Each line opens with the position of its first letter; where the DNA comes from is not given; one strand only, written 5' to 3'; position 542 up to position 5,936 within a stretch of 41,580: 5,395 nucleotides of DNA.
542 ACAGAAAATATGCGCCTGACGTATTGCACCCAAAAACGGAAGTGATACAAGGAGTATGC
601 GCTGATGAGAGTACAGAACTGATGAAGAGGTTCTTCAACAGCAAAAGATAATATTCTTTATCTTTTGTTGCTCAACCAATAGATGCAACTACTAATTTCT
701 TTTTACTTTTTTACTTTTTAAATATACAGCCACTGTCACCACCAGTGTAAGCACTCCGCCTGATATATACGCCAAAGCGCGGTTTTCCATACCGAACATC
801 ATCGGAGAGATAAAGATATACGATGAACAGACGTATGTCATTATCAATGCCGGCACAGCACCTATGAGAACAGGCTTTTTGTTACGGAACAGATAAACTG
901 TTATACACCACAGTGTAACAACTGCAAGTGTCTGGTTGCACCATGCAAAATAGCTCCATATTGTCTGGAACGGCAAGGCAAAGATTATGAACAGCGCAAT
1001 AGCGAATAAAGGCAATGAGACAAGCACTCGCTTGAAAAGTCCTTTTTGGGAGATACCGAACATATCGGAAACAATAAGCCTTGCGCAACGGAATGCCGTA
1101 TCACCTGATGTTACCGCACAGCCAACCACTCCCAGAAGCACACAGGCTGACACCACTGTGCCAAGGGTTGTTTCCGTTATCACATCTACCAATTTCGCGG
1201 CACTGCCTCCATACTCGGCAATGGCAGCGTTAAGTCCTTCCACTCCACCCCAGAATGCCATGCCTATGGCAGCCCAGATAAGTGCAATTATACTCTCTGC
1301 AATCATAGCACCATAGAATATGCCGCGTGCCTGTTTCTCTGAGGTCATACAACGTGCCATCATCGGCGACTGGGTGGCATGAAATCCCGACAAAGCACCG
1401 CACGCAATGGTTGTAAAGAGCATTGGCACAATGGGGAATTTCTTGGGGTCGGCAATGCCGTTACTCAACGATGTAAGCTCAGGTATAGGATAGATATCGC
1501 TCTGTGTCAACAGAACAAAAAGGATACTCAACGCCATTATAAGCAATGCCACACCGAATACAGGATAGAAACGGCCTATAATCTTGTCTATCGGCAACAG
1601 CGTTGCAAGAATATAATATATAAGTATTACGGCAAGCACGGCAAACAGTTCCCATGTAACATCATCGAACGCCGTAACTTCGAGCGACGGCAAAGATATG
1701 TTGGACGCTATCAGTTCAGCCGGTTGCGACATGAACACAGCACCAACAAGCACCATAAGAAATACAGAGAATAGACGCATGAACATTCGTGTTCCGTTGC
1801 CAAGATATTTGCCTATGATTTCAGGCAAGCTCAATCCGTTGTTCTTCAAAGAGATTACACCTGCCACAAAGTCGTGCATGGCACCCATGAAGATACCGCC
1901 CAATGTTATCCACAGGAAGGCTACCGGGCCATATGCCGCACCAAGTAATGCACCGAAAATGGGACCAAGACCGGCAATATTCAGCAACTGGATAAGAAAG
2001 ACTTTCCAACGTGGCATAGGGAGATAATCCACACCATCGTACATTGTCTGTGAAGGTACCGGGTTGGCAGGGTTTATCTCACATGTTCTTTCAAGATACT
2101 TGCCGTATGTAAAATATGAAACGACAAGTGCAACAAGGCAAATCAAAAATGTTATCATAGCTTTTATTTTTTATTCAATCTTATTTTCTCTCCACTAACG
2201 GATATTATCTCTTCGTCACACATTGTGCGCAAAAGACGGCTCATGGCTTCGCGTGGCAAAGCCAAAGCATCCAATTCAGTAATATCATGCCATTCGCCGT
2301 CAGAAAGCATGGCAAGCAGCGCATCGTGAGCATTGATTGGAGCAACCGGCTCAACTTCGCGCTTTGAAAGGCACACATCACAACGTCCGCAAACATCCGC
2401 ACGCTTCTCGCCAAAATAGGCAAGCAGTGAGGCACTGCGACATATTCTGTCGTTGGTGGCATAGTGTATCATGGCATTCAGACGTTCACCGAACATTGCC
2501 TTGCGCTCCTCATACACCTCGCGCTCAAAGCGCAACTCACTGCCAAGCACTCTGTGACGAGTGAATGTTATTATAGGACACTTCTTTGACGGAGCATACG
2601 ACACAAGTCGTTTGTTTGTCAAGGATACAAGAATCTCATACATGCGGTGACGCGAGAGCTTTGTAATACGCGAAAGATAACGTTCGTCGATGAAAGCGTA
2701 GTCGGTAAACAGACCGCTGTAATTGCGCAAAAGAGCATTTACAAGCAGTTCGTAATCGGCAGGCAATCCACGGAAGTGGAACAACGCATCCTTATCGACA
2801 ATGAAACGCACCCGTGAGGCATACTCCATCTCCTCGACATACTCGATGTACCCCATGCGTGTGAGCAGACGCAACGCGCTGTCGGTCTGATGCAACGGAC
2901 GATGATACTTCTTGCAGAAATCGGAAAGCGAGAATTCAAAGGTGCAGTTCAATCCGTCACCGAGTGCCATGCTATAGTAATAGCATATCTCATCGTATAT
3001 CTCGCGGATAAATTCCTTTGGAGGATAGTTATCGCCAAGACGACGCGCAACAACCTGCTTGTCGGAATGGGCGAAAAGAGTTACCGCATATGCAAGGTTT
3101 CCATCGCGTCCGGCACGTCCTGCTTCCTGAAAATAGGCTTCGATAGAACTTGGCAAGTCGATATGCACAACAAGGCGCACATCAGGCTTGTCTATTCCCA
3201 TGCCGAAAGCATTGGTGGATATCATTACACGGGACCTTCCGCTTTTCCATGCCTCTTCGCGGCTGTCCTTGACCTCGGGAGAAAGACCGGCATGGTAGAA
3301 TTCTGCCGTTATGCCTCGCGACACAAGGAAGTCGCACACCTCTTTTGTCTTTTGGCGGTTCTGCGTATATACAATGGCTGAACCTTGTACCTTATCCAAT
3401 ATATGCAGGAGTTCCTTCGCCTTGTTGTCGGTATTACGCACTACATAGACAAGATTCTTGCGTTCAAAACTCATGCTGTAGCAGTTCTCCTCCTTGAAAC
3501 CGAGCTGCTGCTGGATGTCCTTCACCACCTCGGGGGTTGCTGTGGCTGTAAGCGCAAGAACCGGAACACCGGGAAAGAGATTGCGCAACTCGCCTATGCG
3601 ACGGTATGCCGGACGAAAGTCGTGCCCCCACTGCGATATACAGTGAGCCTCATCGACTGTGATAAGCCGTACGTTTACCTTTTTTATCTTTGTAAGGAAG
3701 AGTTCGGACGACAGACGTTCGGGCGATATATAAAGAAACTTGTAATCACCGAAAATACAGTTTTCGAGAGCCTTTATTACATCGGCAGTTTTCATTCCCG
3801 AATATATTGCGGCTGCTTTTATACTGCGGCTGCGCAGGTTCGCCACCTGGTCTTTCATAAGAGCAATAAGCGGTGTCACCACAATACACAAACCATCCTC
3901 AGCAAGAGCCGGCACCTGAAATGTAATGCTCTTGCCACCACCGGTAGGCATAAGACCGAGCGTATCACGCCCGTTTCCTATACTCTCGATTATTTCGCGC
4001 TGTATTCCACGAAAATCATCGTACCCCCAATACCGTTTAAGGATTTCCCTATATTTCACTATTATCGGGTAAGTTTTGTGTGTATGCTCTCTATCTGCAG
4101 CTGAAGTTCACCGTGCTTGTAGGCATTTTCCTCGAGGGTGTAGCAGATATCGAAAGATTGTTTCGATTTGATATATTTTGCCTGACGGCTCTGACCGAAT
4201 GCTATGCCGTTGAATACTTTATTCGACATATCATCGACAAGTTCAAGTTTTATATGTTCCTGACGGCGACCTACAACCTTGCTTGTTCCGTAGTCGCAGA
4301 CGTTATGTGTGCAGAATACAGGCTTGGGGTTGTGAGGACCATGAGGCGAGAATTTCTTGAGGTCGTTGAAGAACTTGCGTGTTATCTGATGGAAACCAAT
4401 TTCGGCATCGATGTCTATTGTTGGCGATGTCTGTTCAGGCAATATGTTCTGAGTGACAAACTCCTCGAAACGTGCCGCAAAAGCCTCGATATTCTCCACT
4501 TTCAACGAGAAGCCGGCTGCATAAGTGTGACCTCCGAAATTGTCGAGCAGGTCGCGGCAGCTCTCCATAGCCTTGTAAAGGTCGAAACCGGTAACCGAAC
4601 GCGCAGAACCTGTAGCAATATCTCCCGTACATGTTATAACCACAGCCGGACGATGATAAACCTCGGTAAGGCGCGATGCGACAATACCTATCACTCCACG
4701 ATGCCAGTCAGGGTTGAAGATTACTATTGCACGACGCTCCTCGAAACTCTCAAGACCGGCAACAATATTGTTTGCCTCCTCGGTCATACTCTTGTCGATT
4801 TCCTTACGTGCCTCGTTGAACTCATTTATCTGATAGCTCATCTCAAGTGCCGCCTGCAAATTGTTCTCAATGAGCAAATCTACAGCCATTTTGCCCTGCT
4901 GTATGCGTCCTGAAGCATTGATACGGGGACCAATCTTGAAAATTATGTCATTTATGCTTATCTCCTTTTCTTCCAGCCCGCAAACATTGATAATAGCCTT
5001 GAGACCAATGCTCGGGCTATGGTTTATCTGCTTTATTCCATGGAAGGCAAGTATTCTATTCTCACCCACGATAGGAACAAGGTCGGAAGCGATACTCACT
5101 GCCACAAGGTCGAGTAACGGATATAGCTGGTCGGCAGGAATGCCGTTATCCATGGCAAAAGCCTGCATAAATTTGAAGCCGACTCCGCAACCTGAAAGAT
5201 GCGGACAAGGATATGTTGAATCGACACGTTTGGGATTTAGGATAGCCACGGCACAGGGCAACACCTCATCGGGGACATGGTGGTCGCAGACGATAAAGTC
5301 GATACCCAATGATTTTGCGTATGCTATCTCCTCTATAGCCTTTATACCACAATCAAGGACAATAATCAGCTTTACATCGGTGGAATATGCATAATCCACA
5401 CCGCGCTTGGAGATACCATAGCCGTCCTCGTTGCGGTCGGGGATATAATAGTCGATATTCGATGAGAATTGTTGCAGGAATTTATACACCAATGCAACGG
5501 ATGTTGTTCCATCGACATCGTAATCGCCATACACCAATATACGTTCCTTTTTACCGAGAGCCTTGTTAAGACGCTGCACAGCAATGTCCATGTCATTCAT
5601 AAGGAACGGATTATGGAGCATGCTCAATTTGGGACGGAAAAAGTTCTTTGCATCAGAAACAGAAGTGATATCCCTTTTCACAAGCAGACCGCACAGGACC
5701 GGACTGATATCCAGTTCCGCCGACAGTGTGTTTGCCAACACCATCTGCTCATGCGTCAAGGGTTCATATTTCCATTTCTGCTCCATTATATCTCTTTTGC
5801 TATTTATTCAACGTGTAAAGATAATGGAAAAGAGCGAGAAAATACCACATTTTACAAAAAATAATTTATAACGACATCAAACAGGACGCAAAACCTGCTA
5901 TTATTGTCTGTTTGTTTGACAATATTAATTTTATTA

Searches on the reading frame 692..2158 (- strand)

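Call 10: search_protein_families(library=pfam, proteins=[window:692-2158:-])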
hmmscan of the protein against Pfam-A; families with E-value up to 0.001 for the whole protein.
window:692-2158:- (488 aa): 1 family
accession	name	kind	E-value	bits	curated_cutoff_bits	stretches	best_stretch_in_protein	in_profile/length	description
PF02554.20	CstA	-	3.1e-53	181.8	27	3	3-144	5-148/560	Carbon starvation protein CstA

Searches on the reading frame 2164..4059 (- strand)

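Call 10: search_protein_families(library=pfam, proteins=[window:2164-4059:-])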
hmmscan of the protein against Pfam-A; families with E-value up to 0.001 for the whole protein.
window:2164-4059:- (631 aa): 4 families
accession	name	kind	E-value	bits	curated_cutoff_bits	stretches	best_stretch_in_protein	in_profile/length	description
PF00270.35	DEAD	-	4e-27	95.4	26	1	19-181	3-166/167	DEAD/DEAH box helicase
PF00271.37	Helicase_C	-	4.2e-23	82.1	23.5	1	213-320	2-110/110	Helicase conserved C-terminal domain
PF16124.10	RecQ_Zn_bind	-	3.1e-12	47.5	25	1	516-564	17-66/66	RecQ zinc-binding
PF04851.21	ResIII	-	5.1e-05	23.7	22.5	1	20-174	8-162/164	Type III restriction enzyme, res subunit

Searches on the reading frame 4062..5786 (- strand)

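Call 10: search_protein_families(library=pfam, proteins=[window:4062-5786:-])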
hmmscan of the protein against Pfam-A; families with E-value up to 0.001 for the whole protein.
window:4062-5786:- (574 aa): 3 families
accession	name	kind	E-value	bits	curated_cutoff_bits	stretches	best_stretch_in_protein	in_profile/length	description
PF01368.27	DHH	-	4.9e-28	98.3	28.1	1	82-230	1-123/125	DHH family, N-terminal domain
PF17768.7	RecJ_OB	-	9.6e-25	87.2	27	1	459-566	1-106/107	RecJ OB domain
PF02272.25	DHHA1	-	1.2e-16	61.5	25.9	1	354-445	5-101/102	DHHA1 domain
